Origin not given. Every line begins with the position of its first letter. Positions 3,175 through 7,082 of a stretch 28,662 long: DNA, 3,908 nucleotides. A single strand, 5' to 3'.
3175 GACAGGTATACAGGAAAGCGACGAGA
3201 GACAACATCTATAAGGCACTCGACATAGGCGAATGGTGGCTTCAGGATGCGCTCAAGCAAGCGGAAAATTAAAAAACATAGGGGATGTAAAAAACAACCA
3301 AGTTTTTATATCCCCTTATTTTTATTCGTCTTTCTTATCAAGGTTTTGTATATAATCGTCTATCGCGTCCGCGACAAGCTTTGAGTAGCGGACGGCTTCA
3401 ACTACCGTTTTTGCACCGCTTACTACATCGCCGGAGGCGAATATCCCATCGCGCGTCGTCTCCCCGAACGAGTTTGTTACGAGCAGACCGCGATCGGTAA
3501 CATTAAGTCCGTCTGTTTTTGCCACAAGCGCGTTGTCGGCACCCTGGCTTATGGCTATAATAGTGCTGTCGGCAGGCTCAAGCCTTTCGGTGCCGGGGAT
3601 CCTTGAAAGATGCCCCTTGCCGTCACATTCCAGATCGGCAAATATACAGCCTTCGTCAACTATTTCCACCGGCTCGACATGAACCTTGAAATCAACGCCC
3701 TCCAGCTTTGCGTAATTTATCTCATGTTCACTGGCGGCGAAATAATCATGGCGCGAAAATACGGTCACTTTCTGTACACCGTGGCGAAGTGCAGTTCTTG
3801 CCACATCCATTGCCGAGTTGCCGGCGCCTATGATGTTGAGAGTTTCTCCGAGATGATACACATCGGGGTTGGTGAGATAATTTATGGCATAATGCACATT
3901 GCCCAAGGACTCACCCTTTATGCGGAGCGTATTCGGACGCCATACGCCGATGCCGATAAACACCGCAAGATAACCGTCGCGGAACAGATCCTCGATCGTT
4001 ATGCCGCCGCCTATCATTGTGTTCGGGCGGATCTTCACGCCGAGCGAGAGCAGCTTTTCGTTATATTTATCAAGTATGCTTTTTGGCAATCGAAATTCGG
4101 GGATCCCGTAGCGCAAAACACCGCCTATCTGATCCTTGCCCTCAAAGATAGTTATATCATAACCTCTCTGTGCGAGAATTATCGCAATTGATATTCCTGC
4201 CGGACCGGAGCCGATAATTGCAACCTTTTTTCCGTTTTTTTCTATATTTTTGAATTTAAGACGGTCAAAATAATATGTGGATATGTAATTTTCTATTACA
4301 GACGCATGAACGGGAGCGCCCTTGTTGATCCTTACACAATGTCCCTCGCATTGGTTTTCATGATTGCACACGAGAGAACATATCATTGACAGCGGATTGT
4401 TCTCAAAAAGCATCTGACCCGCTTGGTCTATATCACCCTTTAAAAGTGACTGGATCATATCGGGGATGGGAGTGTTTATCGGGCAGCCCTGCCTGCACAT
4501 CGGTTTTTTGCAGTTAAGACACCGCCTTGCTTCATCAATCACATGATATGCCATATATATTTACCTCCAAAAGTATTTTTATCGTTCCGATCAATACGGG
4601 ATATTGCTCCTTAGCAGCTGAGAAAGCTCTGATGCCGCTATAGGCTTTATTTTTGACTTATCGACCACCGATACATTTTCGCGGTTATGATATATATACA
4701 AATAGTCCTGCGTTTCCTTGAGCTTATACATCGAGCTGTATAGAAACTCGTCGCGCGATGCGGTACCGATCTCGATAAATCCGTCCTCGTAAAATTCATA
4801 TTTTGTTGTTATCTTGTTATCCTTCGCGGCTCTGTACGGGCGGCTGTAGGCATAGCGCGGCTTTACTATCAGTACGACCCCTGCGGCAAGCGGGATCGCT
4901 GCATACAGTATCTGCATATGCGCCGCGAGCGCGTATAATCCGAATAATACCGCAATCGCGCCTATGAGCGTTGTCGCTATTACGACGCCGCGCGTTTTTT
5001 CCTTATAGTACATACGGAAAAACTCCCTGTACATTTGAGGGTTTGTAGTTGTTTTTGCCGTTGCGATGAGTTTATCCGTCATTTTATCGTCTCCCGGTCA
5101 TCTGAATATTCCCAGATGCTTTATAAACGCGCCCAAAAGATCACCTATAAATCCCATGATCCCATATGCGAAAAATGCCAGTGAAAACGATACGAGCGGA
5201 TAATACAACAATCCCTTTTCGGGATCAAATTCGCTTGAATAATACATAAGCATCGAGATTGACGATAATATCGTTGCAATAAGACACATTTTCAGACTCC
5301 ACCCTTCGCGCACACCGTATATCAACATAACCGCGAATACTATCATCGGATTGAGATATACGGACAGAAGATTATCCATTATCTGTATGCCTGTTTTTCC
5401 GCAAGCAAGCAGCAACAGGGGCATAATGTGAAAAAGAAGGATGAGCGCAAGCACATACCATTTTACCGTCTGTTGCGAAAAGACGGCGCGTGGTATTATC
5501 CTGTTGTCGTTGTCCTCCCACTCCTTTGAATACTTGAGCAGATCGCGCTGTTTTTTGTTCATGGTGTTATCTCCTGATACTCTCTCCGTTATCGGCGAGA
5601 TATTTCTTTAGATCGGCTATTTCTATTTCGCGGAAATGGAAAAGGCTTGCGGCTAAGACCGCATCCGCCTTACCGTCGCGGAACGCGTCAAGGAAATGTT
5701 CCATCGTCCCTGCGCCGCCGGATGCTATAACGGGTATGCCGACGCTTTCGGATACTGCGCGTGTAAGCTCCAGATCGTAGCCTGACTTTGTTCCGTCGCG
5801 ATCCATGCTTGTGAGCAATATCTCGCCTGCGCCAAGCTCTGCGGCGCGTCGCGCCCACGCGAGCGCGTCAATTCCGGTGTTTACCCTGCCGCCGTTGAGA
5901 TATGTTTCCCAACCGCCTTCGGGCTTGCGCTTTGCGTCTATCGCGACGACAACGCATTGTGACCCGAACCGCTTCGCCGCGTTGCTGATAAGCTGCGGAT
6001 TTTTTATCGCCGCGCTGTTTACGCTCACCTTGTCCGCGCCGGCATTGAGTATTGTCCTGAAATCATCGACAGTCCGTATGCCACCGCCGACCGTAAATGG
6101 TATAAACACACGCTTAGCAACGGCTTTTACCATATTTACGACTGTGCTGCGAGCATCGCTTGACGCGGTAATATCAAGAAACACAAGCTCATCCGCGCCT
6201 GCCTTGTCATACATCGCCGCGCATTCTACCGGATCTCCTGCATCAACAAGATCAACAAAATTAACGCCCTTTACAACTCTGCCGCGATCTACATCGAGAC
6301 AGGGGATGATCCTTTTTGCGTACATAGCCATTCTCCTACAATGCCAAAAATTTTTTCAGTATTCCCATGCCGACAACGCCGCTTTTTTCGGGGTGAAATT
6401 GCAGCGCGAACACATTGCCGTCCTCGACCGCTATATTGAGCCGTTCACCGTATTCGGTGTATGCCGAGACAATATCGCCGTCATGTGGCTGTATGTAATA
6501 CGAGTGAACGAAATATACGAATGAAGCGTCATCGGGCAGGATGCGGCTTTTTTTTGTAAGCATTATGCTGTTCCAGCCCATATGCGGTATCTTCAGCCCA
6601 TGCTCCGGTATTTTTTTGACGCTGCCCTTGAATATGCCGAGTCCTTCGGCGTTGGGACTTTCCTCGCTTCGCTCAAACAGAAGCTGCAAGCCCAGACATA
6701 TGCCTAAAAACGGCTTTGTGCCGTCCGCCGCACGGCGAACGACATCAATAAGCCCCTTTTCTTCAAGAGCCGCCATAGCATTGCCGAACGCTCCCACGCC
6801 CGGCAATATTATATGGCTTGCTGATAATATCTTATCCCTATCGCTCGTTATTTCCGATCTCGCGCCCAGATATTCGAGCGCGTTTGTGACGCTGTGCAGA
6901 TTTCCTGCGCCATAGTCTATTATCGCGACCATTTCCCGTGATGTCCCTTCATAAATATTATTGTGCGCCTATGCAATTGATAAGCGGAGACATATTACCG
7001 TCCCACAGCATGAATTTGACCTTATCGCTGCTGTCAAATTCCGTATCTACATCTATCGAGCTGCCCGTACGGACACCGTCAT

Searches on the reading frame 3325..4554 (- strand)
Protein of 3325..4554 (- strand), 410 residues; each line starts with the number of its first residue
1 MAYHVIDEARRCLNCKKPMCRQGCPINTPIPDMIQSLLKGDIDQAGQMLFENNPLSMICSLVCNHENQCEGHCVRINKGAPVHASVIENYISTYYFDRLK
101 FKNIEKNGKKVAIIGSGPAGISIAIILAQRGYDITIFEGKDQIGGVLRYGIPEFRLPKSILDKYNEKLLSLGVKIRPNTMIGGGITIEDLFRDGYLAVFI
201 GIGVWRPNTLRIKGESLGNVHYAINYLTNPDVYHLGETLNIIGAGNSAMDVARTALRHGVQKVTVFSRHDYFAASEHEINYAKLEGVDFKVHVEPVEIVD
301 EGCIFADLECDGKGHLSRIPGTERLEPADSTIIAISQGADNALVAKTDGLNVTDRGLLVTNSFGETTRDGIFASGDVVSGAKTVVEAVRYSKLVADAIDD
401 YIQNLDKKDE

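Call 60: search_protein_families(library=pfam, proteins=[window:3325-4554:-], max_evalue=0.001)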
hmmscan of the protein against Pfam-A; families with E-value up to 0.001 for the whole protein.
window:3325-4554:- (410 aa): 14 families
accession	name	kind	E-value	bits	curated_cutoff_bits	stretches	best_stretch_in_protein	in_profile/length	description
PF07992.20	Pyr_redox_2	-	9.8e-30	104.4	26.1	1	109-389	1-289/291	Pyridine nucleotide-disulphide oxidoreductase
PF14691.11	Fer4_20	-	7.1e-27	93.9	25.8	1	5-95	17-108/113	Dihydroprymidine dehydrogenase domain II, 4Fe-4S cluster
PF13738.12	Pyr_redox_3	-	4.5e-12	46.3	30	1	198-281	128-208/305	Pyridine nucleotide-disulphide oxidoreductase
PF00070.33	Pyr_redox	-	1.4e-11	45.2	22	2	110-144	1-35/82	Pyridine nucleotide-disulphide oxidoreductase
PF13450.12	NAD_binding_8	-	6.6e-11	42.8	21.9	1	113-147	1-35/68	NAD(P)-binding Rossmann-like domain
PF01266.30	DAO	-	2.6e-07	30.9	27.9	1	110-145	1-37/353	FAD dependent oxidoreductase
PF00890.30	FAD_binding_2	-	3.4e-05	23.7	20.4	0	111-146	2-37/414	FAD binding domain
PF03486.20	HI0933_like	-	4.1e-05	23.6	50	1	110-145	2-37/244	HI0933-like protein Rossmann domain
PF03807.23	F420_oxidored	-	0.0001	23.2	21.6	0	240-290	3-54/94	NADP oxidoreductase coenzyme F420-dependent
PF01494.25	FAD_binding_3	-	0.00011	22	22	1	110-138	3-31/349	FAD binding domain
PF01946.23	Thi4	-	0.00012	21.8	26.2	1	109-168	18-76/235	Thi4 family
PF02826.25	2-Hacid_dh_C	-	0.00024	21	25.1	0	98-138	26-66/178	D-isomer specific 2-hydroxyacid dehydrogenase, NAD binding domain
PF00743.25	FMO-like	-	0.00032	19.7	22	0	109-149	2-42/532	Flavin-binding monooxygenase-like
PF01488.26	Shikimate_DH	-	0.00044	20.8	24.3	0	238-269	14-45/138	Shikimate / quinate 5-dehydrogenase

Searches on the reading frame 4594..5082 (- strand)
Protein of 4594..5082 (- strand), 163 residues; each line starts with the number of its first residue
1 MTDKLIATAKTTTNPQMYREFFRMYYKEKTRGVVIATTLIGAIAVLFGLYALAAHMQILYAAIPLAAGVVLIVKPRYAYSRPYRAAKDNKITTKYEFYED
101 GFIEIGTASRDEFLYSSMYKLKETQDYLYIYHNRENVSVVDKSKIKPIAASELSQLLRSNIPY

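Call 60: search_protein_families(library=pfam, proteins=[window:4594-5082:-], max_evalue=0.001)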
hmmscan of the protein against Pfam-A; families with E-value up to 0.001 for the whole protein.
window:4594-5082:- (163 aa): 1 family
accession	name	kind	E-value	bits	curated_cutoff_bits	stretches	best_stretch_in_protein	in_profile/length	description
PF14317.12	YcxB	-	7.6e-08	32.4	23.3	1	97-157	1-61/61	YcxB-like protein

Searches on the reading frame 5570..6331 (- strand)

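Call 60: search_protein_families(library=pfam, proteins=[window:5570-6331:-], max_evalue=0.001)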
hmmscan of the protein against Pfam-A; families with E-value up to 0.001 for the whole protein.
window:5570-6331:- (254 aa): 7 families
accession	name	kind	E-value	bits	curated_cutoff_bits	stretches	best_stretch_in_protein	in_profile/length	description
PF00977.27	His_biosynth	-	8.2e-87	290.8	23.6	1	7-236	1-227/228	Histidine biosynthesis protein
PF01207.24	Dus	-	4.7e-06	26.4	20.4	1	63-119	171-230/311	Dihydrouridine synthase (Dus)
PF02581.23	TMP-TENI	-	9.6e-06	25.5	27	0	43-107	113-179/180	Thiamine monophosphate synthase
PF03060.21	NMO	-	1.1e-05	25.4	28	0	157-243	146-238/331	Nitronate monooxygenase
PF01180.27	DHO_dh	-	4.7e-05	23.1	27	0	61-114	223-278/291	Dihydroorotate dehydrogenase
PF05690.20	ThiG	-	8.8e-05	22.4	23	0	33-115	133-214/247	Thiazole biosynthesis protein ThiG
PF04309.18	G3P_antiterm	-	0.00053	19.9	27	0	64-107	127-170/173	Glycerol-3-phosphate responsive antiterminator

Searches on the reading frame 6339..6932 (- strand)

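Call 60: search_protein_families(library=pfam, proteins=[window:6339-6932:-], max_evalue=0.001)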
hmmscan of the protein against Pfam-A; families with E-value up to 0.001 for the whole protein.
window:6339-6932:- (198 aa): 3 families
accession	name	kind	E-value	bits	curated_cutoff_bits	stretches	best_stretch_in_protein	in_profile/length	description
PF00117.34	GATase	-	4.4e-22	79.1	22.8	1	4-195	2-186/190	Glutamine amidotransferase class-I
PF07685.20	GATase_3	-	1.8e-07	31.4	27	1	3-104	3-114/196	CobB/CobQ-like glutamine amidotransferase domain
PF01174.25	SNO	-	0.00021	21.6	27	1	10-183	6-171/188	SNO glutamine amidotransferase family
